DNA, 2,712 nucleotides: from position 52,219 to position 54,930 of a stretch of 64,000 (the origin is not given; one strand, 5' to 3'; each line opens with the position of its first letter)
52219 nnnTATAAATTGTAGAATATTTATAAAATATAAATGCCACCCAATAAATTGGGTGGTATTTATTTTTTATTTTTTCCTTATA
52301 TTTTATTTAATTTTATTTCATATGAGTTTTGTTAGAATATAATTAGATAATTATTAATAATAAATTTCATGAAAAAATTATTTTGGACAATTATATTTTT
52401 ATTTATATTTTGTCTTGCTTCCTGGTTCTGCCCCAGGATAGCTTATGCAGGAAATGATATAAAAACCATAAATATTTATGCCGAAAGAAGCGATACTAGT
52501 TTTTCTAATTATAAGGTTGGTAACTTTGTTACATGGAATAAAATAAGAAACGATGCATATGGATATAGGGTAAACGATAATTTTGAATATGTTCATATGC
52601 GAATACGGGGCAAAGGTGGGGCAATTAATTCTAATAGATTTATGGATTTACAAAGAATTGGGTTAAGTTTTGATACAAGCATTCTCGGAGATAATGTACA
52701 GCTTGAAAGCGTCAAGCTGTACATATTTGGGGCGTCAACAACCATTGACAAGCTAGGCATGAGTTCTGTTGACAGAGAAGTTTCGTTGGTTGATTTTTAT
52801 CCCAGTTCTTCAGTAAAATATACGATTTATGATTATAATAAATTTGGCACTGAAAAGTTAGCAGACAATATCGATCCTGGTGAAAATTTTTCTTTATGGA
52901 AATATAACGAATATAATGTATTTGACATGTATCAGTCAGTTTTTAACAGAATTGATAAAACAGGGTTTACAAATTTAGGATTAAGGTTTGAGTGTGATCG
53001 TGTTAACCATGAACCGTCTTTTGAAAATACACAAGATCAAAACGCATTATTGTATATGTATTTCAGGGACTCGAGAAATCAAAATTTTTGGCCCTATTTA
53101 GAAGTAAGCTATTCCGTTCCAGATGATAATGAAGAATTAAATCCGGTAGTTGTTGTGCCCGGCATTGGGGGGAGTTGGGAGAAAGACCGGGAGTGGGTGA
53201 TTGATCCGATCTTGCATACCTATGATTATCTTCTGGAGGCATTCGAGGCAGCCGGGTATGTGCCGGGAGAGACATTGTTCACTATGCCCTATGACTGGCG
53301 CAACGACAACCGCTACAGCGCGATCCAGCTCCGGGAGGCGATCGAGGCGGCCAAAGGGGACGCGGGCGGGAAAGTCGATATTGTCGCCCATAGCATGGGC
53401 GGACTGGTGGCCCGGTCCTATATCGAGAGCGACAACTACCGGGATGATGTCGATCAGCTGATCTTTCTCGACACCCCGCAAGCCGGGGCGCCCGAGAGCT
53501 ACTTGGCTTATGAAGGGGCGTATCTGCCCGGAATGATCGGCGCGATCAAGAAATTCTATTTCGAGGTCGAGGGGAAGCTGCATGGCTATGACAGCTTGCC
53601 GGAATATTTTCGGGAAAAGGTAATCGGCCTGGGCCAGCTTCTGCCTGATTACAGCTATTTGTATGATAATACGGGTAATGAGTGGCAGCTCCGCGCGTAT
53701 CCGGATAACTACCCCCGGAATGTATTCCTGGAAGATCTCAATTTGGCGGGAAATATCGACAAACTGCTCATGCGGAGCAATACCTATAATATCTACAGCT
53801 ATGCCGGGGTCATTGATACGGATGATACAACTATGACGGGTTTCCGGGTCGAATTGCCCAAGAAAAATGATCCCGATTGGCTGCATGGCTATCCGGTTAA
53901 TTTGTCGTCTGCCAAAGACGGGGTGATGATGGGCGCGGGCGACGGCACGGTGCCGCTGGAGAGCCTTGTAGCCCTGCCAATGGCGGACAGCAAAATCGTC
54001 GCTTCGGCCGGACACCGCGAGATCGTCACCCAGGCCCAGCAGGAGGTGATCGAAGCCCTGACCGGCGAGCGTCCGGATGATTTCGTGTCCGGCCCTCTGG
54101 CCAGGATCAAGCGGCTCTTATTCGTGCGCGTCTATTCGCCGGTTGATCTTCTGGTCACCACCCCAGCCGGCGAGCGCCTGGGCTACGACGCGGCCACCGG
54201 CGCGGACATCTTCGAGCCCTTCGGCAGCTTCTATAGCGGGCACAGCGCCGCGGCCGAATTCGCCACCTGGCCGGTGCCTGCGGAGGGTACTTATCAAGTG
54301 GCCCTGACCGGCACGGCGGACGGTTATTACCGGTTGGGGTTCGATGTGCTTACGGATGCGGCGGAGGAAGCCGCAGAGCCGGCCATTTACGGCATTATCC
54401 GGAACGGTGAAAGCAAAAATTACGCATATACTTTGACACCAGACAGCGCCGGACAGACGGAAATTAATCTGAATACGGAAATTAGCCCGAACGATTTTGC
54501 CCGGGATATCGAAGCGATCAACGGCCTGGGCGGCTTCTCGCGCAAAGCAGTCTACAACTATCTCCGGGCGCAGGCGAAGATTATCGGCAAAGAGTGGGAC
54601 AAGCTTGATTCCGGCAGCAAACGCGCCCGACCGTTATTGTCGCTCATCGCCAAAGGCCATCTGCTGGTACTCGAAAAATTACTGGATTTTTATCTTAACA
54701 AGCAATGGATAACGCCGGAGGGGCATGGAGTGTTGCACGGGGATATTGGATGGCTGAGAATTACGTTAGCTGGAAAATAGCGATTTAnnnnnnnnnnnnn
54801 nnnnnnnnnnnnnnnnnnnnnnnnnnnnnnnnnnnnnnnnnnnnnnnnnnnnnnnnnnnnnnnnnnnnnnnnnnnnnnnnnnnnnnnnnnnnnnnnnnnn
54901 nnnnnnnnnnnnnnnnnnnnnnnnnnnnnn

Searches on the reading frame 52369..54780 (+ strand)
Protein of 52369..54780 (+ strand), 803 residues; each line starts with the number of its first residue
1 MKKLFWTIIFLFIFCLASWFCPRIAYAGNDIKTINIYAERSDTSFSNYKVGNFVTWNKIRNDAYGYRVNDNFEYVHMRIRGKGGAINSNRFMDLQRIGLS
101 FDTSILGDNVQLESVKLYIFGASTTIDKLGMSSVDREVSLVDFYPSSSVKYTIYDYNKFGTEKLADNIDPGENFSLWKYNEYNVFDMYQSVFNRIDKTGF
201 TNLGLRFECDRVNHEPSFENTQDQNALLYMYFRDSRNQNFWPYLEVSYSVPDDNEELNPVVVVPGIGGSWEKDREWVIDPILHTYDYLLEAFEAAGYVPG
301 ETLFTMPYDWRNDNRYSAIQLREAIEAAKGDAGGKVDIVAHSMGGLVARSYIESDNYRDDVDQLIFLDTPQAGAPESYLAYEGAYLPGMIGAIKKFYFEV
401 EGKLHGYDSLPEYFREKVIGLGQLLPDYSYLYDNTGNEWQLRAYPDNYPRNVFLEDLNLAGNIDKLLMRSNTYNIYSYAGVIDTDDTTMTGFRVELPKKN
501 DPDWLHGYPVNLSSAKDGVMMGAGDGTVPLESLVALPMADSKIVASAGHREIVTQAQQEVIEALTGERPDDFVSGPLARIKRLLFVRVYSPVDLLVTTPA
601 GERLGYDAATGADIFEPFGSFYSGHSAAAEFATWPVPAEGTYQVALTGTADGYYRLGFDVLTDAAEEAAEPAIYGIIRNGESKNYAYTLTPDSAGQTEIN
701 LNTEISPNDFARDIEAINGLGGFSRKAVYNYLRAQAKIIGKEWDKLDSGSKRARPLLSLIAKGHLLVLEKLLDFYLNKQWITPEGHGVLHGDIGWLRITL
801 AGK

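Call 9: find_encoding_contigs(protein=window:52369-54780:+, flank=10000, max_places=6)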
Protein window:52369-54780:+ (803 aa): no gene with exactly this product is on record in the collection.

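Call 13: search_protein_families(library=pfam, proteins=[window:52369-54780:+], max_evalue=0.001)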
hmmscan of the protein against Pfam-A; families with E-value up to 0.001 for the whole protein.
window:52369-54780:+ (803 aa): 7 families
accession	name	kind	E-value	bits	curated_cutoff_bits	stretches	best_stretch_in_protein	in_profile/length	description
PF02450.21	LCAT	-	3.4e-15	56.6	21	1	284-380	68-171/392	Lecithin:cholesterol acyltransferase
PF07819.20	PGAP1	-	1.7e-08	34.9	24.3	1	334-375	91-133/233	PGAP1-like alpha/beta domain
PF12697.13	Abhydrolase_6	-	1.9e-07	32.5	26.3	1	260-429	1-155/217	Alpha/beta hydrolase family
PF01674.24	Lipase_2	-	1.9e-07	31.3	20.3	1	258-364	2-105/219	Lipase (class 2)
PF02089.21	Palm_thioest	-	1.4e-06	28.7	26.8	1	320-375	53-114/254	Palmitoyl protein thioesterase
PF24096.1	DUF7379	-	1.5e-06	28.7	33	1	317-374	53-115/191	Domain of unknown function (DUF7379)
PF00561.26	Abhydrolase_1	-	7.4e-05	23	25.8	1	258-369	1-102/245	alpha/beta hydrolase fold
